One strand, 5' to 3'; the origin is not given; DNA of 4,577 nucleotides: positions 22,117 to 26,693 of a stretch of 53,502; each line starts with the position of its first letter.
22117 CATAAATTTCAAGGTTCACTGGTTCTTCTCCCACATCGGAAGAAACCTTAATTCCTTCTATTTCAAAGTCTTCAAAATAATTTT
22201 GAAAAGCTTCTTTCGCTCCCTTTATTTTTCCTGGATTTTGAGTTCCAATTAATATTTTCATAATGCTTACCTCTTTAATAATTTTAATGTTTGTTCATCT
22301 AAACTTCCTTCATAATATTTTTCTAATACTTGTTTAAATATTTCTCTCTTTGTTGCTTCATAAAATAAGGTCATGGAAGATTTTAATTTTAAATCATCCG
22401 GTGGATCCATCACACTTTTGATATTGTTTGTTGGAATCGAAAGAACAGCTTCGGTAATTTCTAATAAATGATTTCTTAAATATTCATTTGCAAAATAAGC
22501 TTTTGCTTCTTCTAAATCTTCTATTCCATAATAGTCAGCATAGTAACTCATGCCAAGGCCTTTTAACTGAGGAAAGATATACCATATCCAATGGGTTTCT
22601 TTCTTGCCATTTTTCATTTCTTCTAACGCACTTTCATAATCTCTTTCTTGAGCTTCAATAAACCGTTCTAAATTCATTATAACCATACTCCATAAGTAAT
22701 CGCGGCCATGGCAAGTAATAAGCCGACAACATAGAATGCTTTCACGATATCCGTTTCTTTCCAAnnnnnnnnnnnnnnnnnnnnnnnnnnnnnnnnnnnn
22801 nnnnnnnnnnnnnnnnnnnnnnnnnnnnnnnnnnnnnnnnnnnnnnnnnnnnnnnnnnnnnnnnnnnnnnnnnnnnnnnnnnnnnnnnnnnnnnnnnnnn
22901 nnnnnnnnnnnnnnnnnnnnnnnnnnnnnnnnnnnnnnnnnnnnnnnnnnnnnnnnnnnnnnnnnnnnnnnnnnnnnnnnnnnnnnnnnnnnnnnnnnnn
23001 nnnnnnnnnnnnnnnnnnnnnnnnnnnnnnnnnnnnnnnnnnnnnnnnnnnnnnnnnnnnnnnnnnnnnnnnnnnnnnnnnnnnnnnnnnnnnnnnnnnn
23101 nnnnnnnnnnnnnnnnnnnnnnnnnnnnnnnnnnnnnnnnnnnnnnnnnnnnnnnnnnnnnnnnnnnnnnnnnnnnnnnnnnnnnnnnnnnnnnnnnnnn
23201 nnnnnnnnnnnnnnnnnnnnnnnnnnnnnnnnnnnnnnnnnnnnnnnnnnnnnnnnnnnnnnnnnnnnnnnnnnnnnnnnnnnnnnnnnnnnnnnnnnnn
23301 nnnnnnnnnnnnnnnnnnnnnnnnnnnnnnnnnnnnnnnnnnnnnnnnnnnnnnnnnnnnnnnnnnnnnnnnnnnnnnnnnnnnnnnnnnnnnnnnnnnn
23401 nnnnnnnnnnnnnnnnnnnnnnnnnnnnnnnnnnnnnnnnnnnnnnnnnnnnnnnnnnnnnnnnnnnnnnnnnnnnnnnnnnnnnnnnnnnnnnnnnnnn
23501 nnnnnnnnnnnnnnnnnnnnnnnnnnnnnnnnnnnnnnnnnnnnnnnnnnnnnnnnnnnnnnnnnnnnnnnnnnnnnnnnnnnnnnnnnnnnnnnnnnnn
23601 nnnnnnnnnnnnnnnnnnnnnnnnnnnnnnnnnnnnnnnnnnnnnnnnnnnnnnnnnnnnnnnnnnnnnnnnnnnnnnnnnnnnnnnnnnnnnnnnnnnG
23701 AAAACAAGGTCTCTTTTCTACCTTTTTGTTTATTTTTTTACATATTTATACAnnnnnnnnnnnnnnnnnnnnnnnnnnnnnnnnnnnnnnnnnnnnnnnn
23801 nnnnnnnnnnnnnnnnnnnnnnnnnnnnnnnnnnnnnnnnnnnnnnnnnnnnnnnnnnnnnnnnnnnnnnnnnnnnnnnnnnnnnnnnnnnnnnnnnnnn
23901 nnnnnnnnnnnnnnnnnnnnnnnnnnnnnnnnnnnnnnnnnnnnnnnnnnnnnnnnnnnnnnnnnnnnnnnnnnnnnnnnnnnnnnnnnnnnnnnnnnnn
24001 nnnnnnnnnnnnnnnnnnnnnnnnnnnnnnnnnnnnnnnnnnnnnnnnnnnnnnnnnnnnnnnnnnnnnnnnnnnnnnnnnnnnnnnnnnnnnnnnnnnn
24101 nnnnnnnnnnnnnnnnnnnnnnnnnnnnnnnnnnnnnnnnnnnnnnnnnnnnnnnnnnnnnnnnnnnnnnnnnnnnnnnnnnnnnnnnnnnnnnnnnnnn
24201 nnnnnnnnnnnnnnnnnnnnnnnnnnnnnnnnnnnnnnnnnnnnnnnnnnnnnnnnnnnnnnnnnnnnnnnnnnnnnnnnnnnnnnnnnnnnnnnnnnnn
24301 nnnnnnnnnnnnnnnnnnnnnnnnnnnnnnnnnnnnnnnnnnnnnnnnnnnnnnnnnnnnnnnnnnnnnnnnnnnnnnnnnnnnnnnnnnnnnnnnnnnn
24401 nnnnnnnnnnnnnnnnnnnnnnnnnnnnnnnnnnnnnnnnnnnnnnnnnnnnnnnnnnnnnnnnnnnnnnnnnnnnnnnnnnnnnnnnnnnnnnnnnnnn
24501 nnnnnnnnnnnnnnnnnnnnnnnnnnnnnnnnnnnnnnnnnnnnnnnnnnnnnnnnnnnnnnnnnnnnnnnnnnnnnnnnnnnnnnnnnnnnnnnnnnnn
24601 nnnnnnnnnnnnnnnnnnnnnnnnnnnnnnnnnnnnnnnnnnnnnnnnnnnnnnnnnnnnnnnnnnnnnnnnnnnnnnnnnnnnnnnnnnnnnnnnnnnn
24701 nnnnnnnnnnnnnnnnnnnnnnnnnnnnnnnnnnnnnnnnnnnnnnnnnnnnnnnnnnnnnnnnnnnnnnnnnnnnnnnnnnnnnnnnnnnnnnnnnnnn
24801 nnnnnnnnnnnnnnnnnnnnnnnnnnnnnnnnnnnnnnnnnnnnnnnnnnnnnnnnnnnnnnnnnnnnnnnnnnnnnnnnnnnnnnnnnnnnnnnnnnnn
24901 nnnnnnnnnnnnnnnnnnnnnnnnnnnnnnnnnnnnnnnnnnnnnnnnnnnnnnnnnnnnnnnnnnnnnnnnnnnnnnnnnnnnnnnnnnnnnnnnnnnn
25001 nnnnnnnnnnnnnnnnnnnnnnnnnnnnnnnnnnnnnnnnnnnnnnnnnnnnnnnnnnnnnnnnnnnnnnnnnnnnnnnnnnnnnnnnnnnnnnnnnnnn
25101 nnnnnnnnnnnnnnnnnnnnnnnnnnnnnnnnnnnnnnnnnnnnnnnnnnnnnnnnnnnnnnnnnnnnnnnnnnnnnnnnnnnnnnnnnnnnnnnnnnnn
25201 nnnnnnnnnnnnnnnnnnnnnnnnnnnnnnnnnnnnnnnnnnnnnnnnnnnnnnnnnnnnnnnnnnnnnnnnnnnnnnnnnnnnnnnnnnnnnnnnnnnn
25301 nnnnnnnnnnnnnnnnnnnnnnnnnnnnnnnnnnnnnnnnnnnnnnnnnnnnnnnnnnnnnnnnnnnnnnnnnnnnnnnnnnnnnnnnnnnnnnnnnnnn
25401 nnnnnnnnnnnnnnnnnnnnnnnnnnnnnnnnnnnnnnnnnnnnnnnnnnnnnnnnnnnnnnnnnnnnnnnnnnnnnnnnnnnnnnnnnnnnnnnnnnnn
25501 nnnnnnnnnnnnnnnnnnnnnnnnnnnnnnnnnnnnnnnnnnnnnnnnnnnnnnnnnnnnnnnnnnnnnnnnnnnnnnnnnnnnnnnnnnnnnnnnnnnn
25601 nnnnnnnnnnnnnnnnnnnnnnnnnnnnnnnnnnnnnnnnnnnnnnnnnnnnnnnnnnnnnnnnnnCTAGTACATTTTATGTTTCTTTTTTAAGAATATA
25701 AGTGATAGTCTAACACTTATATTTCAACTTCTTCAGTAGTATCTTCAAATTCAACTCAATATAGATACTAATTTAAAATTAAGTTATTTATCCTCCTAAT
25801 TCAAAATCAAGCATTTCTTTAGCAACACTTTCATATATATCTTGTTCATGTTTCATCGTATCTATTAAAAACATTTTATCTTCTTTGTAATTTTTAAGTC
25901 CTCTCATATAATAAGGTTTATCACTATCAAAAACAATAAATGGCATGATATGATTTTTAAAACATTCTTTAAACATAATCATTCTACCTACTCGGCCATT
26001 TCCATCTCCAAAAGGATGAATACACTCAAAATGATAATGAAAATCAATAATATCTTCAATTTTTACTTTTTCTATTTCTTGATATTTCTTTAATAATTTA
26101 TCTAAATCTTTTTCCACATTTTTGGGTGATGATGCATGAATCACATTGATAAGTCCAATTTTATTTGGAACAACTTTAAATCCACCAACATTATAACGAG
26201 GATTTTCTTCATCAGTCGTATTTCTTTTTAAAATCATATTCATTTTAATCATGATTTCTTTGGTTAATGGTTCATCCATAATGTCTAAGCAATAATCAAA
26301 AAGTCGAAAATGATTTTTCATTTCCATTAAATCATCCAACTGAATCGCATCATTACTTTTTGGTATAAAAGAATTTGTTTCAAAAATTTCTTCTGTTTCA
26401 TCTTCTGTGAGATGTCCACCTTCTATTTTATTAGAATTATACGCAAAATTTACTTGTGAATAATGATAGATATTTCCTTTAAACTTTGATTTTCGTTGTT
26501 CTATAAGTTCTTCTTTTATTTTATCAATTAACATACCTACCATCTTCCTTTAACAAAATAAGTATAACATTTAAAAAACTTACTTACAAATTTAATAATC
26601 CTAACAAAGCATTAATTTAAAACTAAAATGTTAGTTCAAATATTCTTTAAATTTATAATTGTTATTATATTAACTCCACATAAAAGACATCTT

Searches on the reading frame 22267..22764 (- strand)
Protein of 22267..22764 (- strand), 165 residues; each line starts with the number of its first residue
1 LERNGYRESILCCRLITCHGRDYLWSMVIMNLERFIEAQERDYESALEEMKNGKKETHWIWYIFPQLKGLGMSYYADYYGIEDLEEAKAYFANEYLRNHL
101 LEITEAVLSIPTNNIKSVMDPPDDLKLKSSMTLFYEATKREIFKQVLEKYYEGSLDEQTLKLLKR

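Call 36: search_protein_families(library=pfam, proteins=[window:22267-22764:-], max_evalue=0.001)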
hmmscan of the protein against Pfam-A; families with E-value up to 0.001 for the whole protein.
window:22267-22764:- (165 aa): 1 family
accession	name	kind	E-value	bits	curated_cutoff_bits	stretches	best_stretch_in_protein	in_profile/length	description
PF08837.16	DUF1810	-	4.9e-53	179.1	25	1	30-163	2-136/136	Protein of unknown function (DUF1810)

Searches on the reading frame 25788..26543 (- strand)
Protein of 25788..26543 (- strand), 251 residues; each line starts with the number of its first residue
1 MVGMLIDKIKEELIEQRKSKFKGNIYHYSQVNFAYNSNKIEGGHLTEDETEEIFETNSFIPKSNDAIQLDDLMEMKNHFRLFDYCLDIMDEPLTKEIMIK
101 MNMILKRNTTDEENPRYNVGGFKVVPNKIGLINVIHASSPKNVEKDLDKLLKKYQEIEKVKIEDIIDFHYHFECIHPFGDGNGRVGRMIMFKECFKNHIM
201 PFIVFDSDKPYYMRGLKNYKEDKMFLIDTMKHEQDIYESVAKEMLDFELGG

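Call 36: search_protein_families(library=pfam, proteins=[window:25788-26543:-], max_evalue=0.001)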
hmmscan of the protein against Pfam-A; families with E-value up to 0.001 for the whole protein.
window:25788-26543:- (251 aa): 2 families
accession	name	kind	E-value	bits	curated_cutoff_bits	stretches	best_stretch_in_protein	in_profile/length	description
PF02661.23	Fic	-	4.2e-14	53.6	24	1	93-191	2-90/93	Fic/DOC family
PF11513.13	TA0956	-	0.00033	21.3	25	0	75-157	23-103/110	Thermoplasma acidophilum protein TA0956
